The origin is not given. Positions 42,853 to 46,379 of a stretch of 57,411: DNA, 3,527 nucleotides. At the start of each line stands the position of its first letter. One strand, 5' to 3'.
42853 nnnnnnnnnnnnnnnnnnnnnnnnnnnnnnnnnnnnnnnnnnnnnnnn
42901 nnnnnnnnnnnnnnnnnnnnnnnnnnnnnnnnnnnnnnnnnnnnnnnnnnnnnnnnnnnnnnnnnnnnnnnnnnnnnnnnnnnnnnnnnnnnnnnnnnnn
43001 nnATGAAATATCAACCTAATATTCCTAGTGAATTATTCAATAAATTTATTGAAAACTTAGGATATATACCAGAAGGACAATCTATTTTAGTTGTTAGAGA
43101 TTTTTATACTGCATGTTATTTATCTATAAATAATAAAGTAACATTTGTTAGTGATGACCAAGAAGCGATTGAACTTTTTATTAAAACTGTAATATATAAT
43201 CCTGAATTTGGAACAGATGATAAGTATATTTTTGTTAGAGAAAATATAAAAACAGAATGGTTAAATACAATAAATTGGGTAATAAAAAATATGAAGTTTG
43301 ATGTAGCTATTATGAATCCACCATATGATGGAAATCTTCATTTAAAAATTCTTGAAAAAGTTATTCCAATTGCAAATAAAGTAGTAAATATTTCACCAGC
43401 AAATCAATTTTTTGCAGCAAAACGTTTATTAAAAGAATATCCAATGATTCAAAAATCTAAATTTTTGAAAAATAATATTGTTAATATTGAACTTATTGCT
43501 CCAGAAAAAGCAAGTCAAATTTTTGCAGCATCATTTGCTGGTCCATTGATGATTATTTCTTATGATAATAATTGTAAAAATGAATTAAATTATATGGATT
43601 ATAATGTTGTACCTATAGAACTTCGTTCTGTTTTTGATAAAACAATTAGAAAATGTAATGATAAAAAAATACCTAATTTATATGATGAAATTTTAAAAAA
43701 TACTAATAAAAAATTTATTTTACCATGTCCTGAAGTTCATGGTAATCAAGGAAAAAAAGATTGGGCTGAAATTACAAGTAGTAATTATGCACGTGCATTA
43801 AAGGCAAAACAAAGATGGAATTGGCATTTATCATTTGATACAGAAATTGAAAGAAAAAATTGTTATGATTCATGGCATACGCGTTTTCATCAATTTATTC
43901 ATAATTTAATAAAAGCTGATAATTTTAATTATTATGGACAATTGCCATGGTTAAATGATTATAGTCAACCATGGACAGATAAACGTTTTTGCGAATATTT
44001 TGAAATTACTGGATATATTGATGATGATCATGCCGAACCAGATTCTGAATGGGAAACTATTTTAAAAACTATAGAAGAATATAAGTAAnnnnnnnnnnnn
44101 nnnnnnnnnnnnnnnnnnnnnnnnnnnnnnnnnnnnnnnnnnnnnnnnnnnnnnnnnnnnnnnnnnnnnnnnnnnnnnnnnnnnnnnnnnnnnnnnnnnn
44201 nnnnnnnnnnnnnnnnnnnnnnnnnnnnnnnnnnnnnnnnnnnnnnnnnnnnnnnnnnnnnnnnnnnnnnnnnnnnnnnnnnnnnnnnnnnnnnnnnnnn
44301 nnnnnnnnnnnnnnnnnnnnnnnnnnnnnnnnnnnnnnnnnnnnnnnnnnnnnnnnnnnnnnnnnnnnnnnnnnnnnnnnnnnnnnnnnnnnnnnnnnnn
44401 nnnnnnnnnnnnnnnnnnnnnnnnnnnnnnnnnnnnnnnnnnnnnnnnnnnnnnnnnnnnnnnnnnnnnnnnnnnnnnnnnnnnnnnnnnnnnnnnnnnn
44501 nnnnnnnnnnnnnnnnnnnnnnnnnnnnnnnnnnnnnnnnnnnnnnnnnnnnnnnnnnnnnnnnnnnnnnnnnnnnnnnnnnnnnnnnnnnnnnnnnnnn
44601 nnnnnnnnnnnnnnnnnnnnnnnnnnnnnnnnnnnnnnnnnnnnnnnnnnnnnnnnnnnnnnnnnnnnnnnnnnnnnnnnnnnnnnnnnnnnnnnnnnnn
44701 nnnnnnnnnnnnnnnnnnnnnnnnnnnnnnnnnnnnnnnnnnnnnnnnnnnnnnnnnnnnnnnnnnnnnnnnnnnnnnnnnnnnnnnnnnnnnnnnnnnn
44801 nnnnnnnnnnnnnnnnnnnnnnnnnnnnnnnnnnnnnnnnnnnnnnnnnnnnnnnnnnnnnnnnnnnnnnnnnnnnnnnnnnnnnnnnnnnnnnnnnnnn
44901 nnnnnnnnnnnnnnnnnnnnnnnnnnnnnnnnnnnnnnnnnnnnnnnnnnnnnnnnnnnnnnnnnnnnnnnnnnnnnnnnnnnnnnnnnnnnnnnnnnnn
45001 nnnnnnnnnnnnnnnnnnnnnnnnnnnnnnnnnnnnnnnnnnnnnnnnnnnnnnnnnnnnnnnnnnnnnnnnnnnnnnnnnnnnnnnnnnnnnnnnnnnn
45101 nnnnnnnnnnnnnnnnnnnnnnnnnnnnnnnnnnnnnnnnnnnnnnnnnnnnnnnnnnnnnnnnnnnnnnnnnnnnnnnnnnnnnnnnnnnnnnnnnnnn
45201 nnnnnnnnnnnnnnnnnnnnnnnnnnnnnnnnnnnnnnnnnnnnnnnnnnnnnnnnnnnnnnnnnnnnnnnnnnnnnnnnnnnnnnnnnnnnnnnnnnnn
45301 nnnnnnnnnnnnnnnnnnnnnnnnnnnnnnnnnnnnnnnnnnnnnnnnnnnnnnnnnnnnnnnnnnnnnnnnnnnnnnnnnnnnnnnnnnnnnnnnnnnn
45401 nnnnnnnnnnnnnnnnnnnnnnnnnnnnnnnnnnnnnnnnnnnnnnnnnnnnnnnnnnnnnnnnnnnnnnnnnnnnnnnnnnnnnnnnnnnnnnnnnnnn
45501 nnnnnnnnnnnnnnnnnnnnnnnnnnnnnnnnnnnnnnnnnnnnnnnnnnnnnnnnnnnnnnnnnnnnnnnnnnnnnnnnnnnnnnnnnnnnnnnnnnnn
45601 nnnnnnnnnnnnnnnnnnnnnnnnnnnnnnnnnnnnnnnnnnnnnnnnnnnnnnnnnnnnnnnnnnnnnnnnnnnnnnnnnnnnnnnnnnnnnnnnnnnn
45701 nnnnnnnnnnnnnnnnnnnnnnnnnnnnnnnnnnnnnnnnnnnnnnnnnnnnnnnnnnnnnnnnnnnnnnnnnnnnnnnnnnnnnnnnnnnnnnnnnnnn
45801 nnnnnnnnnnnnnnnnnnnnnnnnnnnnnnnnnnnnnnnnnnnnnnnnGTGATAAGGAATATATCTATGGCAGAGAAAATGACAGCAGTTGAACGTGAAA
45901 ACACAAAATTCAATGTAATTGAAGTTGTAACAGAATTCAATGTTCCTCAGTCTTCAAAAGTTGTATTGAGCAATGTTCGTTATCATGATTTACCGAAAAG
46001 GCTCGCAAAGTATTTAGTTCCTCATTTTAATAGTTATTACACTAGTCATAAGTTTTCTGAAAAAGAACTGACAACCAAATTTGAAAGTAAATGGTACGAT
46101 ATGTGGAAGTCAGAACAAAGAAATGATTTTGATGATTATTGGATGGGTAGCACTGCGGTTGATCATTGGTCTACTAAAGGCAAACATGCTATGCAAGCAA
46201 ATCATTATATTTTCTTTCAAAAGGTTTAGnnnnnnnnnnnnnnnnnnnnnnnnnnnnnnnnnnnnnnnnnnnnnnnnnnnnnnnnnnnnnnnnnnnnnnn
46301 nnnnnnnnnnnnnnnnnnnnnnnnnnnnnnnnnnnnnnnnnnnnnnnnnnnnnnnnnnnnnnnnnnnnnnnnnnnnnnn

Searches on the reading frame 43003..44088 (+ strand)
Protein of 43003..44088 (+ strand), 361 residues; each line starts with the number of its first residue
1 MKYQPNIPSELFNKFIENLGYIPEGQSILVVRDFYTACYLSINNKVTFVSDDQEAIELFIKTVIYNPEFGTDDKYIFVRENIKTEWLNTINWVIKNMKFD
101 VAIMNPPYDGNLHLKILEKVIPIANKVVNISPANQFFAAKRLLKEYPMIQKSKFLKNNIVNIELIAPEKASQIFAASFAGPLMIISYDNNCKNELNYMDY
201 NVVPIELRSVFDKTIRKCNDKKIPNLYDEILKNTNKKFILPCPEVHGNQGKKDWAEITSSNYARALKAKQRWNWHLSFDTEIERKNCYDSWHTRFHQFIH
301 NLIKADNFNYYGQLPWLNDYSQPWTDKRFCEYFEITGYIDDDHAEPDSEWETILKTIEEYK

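Call 3: search_protein_families(library=pfam, proteins=[window:43003-44088:+], max_evalue=1)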
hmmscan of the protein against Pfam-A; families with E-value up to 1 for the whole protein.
window:43003-44088:+ (361 aa): 1 family
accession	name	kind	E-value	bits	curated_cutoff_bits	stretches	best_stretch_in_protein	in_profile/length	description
PF07669.17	Eco57I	-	0.0016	19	25.3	1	77-156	52-140/171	Eco57I restriction-modification methylase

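Call 4: search_protein_families(library=phrogs, proteins=[window:43003-44088:+], max_evalue=0.01)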
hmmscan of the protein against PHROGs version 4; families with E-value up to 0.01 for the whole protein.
window:43003-44088:+ (361 aa): 2 families
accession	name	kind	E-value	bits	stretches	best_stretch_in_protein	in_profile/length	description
phrog_11371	-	unknown function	6.8e-11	42.9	1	97-332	2-248/383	-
phrog_5172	-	unknown function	0.0019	18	1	69-126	69-123/377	-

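Call 70: predict_structure(alignment_id=A3)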
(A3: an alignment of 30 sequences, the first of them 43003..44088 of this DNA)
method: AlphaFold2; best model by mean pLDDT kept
length: 361 residues; sequences in the alignment: 30
mean_pLDDT: 74.9   pTM: 0.49
mean pLDDT of the five models: 74.9, 73.0, 71.3, 70.9, 70.2
residues with pLDDT >= 90: 72; 70-90: 169; 50-70: 83; < 50: 37
segments of 3 or more residues with pLDDT < 50: 1-7, 135-145, 194-199, 221-231
pLDDT, mean of each block of 10 residues (from residue 1): 40 63 77 85 89 92 89 87 75 70 67 81 85 56 52 75 82 81 82 51 71 73 46 68 59 67 77 77 92 87 60 71 93 95 95 85 62
secondary structure, 60 per line:
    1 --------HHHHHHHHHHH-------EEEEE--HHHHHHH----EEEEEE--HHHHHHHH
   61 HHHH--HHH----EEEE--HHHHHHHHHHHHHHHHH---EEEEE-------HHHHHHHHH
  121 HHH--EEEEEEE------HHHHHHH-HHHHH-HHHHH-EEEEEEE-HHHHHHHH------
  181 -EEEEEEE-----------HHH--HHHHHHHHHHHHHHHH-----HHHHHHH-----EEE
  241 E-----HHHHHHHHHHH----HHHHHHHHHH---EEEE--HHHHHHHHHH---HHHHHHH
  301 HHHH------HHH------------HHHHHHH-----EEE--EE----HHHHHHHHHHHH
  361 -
elements in order: H9-19 E27-31 H34-40 E45-50 H53-64 E74-77 H80-96 E100-104 H112-123 E126-132 H139-145 H147-151 H153-157 E159-165 H167-174 E182-188 H205-220 H226-232 E238-241 H247-257 H262-271 E275-278 H281-290 H294-304 H326-332 E338-340 H349-360

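Call 74: fold_search(model_id=the predicted structure, library=pdb)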
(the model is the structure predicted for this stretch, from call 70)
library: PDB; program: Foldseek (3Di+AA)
matches with E <= 10: 1176; with E <= 0.001: 61
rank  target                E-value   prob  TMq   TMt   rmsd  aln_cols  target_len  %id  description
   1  3grv                  1.5e-05  1.00  0.20  0.26  12.9       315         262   16  Crystal Structure of the Complex between Adenosine and Methanocaldococcus jannaschi Dim1 (released 2010-03-31)
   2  3r9x_B                1.9e-05  1.00  0.21  0.29  13.1       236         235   16  Crystal structure of Era in complex with MgGDPNP, nucleotides 1506-1542 of 16S ribosomal RNA, and KsgA (released 2011-06-22)
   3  1qyr_A                2.1e-05  0.99  0.19  0.24  12.6       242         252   10  2.1 Angstrom Crystal structure of KsgA: A Universally Conserved Adenosine Dimethyltransferase (released 2004-06-29)
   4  3tpz_B                2.3e-05  1.00  0.19  0.24  12.6       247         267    8  2.1 Angstrom crystal structure of the L114P mutant of E. Coli KsgA (released 2012-02-15)
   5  1ne2_B                4.4e-05  1.00  0.17  0.29  10.9       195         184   14  Crystal Structure of Thermoplasma acidophilum 1320 (APC5513) (released 2003-07-01)
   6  6ifw_A                4.4e-05  1.00  0.22  0.27  12.9       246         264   11  crystal structure of chimeric construct of KsgA with loop 1 from erm (released 2019-01-30)
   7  3fte_A                4.6e-05  0.99  0.19  0.26  13.5       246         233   16  Crystal structure of A. aeolicus KsgA in complex with RNA (released 2009-03-24)
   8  3p2e_A                4.9e-05  1.00  0.21  0.32  10.9       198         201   16  Structure of an antibiotic related Methyltransferase (released 2010-11-17)
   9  3tqs_A                5.3e-05  0.99  0.19  0.25  12.8       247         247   11  Structure of the dimethyladenosine transferase (ksgA) from Coxiella burnetii (released 2011-09-28)
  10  3tpz_A                5.3e-05  0.99  0.18  0.24  12.7       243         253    7  2.1 Angstrom crystal structure of the L114P mutant of E. Coli KsgA (released 2012-02-15)
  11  6qe6_A                6.0e-05  1.00  0.21  0.30  12.2       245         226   14  Structure of M. capricolum TrmK in complex with the natural cofactor product S-adenosyl-homocysteine (SAH) (released 2019-03-27)
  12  1qan                  7.6e-05  0.99  0.20  0.26  11.1       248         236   13  THE STRUCTURE OF THE RRNA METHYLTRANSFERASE ERMC': IMPLICATIONS FOR THE REACTION MECHANISM (released 2000-03-29)
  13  3fuv_B                8.1e-05  0.99  0.20  0.25  12.1       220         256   11  Apo-form of T. thermophilus 16S rRNA A1518 and A1519 methyltransferase (KsgA) in space group P43212 (released 2009-03-31)
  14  6ift                  8.1e-05  0.99  0.21  0.24  12.4       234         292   12  KsgA from Bacillus subtilis in complex with SAM (released 2019-01-30)
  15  5xj1                  8.6e-05  1.00  0.20  0.17   9.3       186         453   12  Crystal structure of spRlmCD (released 2017-11-01)
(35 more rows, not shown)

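Call 88: search_solved_structures(query=A3, max_evalue=0.1)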
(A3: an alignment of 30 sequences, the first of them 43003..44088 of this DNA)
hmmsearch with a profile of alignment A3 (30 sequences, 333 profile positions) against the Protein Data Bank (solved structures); distinct sequences matched with E-value up to 0.1: 1.
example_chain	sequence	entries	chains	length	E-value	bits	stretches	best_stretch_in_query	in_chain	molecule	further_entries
2ift_A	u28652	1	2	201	0.032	16.9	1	39-99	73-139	Putative methylase HI0767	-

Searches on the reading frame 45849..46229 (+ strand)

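Call 56: search_protein_families(library=pfam, proteins=[window:45849-46229:+], max_evalue=0.1)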
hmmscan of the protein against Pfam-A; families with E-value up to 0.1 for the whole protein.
window:45849-46229:+ (126 aa): 1 family
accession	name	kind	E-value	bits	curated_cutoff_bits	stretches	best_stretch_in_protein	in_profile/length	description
PF17948.6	DnaT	-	0.018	15.2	25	1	43-91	17-66/69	DnaT DNA-binding domain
